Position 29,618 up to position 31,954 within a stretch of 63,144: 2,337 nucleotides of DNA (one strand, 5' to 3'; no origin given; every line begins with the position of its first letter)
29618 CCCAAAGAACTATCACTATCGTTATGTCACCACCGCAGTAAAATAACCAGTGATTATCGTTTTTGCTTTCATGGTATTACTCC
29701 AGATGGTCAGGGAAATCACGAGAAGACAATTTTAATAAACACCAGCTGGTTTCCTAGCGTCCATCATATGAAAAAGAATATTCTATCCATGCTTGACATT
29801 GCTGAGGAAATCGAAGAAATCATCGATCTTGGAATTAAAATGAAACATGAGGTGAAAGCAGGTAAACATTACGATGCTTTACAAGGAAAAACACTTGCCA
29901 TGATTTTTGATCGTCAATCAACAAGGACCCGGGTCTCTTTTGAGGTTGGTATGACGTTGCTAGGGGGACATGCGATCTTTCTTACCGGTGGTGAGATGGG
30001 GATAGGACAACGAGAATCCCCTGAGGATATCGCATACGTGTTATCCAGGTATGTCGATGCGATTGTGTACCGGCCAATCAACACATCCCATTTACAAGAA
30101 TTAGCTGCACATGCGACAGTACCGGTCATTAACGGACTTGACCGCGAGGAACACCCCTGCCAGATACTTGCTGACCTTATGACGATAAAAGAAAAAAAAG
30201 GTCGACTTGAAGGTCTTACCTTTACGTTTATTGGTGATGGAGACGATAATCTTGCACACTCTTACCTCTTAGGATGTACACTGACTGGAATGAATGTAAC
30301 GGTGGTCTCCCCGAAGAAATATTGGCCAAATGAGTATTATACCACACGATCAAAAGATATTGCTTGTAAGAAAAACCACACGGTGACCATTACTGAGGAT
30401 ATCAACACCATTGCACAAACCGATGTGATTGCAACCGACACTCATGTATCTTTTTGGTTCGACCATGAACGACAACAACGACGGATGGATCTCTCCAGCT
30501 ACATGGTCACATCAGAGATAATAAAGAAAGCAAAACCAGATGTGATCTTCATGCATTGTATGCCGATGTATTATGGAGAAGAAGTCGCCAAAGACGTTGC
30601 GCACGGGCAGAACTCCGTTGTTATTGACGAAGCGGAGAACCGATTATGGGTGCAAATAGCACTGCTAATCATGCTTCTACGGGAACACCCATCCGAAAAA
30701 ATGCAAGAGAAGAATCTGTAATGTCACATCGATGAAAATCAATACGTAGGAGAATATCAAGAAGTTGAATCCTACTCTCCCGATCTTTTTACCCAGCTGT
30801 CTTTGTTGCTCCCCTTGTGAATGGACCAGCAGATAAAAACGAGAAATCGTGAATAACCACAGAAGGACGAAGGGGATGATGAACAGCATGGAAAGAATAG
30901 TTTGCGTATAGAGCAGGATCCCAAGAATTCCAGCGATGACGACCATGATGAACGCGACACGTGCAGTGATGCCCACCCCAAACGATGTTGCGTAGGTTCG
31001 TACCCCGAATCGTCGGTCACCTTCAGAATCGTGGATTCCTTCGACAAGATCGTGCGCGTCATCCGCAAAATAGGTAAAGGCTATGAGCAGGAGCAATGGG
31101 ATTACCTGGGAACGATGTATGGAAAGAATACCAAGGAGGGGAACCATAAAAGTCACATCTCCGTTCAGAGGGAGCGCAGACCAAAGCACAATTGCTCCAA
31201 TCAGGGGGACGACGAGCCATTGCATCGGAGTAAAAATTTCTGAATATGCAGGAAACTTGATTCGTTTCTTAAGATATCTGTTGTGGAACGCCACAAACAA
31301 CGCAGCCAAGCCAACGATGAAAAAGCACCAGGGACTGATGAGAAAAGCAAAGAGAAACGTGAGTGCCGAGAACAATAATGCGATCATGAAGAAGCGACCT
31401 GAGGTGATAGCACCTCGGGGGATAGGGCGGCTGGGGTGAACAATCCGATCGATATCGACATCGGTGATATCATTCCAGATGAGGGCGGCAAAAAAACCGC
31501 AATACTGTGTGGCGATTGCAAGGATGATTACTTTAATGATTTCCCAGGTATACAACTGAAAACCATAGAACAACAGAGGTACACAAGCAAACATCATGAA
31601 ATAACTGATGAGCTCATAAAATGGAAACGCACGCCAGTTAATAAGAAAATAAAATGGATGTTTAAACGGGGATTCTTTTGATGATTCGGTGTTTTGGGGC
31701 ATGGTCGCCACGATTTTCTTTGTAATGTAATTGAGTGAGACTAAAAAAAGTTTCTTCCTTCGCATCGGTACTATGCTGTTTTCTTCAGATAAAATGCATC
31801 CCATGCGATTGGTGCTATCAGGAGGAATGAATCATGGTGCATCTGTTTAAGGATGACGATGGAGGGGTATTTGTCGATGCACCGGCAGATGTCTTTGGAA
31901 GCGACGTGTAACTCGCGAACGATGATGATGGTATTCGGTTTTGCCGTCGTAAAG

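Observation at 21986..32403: Dense, uncharacterised biosynthetic cluster: B12-radical SAM, PaaK-like ligases, two UbiA prenyltransferases, NAS-like SAM enzymes, SDR, methyltransferase and an atypical transcarbamylase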

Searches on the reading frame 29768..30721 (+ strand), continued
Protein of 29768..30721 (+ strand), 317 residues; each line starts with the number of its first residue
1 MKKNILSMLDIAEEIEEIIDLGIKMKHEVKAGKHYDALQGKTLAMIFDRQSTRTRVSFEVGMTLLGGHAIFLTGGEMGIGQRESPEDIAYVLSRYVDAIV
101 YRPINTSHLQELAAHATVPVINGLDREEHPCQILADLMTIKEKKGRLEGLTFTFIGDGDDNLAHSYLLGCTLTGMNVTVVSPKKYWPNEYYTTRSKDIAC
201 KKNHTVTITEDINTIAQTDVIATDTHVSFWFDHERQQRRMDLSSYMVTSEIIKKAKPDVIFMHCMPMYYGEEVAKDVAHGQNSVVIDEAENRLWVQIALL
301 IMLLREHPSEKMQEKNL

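Call 68: find_encoding_contigs(protein=P0327, flank=8000, max_places=2)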
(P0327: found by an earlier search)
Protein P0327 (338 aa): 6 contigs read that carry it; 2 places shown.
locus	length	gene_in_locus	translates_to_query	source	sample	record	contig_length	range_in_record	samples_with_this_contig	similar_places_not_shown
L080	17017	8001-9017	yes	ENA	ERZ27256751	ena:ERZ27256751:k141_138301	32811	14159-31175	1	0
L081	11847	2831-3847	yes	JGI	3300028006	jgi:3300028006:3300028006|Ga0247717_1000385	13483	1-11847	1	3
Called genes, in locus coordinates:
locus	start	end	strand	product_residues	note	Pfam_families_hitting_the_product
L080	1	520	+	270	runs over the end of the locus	PF00696:AA_kinase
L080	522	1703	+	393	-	PF00202:Aminotran_3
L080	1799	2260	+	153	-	-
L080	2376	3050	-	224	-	PF24367:DUF7523 (faint), PF13840:ACT_7 (weak)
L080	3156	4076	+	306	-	-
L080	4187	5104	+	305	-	-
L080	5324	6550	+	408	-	PF00764:Arginosuc_synth, PF20979:Arginosuc_syn_C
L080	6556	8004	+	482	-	PF00206:Lyase_1, PF14698:ASL_C2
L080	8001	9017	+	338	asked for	PF02729:OTCace_N, PF00185:OTCace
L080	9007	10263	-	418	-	-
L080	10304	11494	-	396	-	PF00155:Aminotran_1_2, PF00266:Aminotran_5 (weak), PF01041:DegT_DnrJ_EryC1 (weak)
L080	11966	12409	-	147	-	PF12840:HTH_20 (faint), PF13404:HTH_AsnC-type, PF13412:HTH_24, PF01037:AsnC_trans_reg, PF22482:AsnC_trans_reg_3 (faint)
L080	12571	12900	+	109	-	PF04756:OST3_OST6 (weak), PF00085:Thioredoxin, PF13098:Thioredoxin_2, PF13192:Thioredoxin_3 (weak), PF13905:Thioredoxin_8 (faint)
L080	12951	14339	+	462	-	PF01523:PmbA_TldD_1st, PF19290:PmbA_TldD_2nd, PF19289:PmbA_TldD_3rd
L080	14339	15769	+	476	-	PF01523:PmbA_TldD_1st, PF19290:PmbA_TldD_2nd (weak), PF19289:PmbA_TldD_3rd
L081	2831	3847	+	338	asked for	PF02729:OTCace_N, PF00185:OTCace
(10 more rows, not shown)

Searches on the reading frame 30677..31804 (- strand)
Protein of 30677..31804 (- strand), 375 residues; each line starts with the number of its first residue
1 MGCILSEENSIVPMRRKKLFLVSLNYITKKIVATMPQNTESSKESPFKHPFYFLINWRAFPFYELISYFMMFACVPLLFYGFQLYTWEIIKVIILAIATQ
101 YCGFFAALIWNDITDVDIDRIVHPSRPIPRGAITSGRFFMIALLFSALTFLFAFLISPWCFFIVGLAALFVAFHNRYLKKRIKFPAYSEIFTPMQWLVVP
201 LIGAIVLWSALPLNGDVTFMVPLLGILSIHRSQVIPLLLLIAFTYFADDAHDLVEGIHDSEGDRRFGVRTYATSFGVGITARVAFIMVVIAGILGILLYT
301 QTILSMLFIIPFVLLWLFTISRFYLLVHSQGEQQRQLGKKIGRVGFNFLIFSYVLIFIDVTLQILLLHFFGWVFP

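Call 4: search_protein_families(library=pfam, proteins=[window:30677-31804:-], max_evalue=0.01)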
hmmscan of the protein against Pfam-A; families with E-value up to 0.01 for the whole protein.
window:30677-31804:- (375 aa): 1 family
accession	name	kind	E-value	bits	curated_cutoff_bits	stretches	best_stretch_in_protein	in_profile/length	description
PF01040.23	UbiA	-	3.6e-22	79.3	34.2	1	85-330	17-238/250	UbiA prenyltransferase family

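Call 5: search_protein_families(library=ncbifam, proteins=[window:30677-31804:-], max_evalue=0.01)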
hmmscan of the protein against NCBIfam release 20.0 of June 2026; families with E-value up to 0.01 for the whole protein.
window:30677-31804:- (375 aa): 19 families
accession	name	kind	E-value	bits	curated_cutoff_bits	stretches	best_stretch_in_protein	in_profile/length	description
NF009523.0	PRK12884.1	equivalog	4.9e-30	104.7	269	2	90-181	36-127/279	prenyltransferase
NF009521.0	PRK12882.1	equivalog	7.8e-19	68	296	2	108-181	56-129/280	geranylgeranylglycerol-phosphate geranylgeranyltransferase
NF005742.0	PRK07566.1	equivalog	2.2e-13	50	313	1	107-173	82-147/315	chlorophyll synthase ChlG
NF009522.0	PRK12883.1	equivalog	3.1e-13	49.9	353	1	91-355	37-272/279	geranylgeranylglycerol-phosphate geranylgeranyltransferase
TIGR01476.1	chlor_syn_BchG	subfamily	7.6e-13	48.5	212.3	1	101-313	50-241/283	(bacterio)chlorophyll synthase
TIGR01475.1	ubiA_other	subfamily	1.2e-12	47.9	180.8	1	76-364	19-280/282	UbiA-like polyprenyltransferase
NF035940.1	prenyl_rel_EboC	equivalog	1.6e-10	40.8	250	1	88-182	37-130/292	UbiA-like protein EboC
NF009525.0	PRK12887.1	equivalog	2.6e-08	33.6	226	1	89-323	52-268/310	homogentisate phytyltransferase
NF009513.0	PRK12872.1-3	equivalog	3.9e-07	29.9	288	1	90-326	53-263/293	prenyltransferase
TIGR01473.1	cyoE_ctaB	equivalog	3e-05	23.9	210.3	1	90-171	34-117/281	heme o synthase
TIGR02056.1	ChlG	equivalog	4e-05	23.3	436.45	1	99-317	62-264/306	chlorophyll synthase ChlG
NF004751.0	PRK06080.1-3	equivalog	4.1e-05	23.3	264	1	87-352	45-286/296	1,4-dihydroxy-2-naphthoate polyprenyltransferase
NF045897.1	SCO3242_trans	equivalog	6.8e-05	22.6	260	1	94-154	34-94/287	SCO3242 family prenyltransferase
NF009524.0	PRK12886.1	equivalog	0.00051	19.5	387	0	72-330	26-257/291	prenyltransferase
NF009512.0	PRK12872.1-1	equivalog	0.00054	19.6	278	1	89-341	38-280/303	geranylgeranylglycerol-phosphate geranylgeranyltransferase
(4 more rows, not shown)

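Call 72: search_solved_structures(query=window:30677-31804:-, max_evalue=0.01)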
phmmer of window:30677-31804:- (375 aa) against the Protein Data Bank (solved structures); distinct sequences matched with E-value up to 0.01: 3.
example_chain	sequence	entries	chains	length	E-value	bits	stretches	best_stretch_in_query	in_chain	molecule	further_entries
6m31_A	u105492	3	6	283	3.9e-10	42.7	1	88-355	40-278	Digeranylgeranylglyceryl phosphate synthase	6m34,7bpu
9sau_C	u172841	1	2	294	2.1e-08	37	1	247-325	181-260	Chlorophyll a synthase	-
9sas_C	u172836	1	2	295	2.1e-08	37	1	247-325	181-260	Chlorophyll a synthase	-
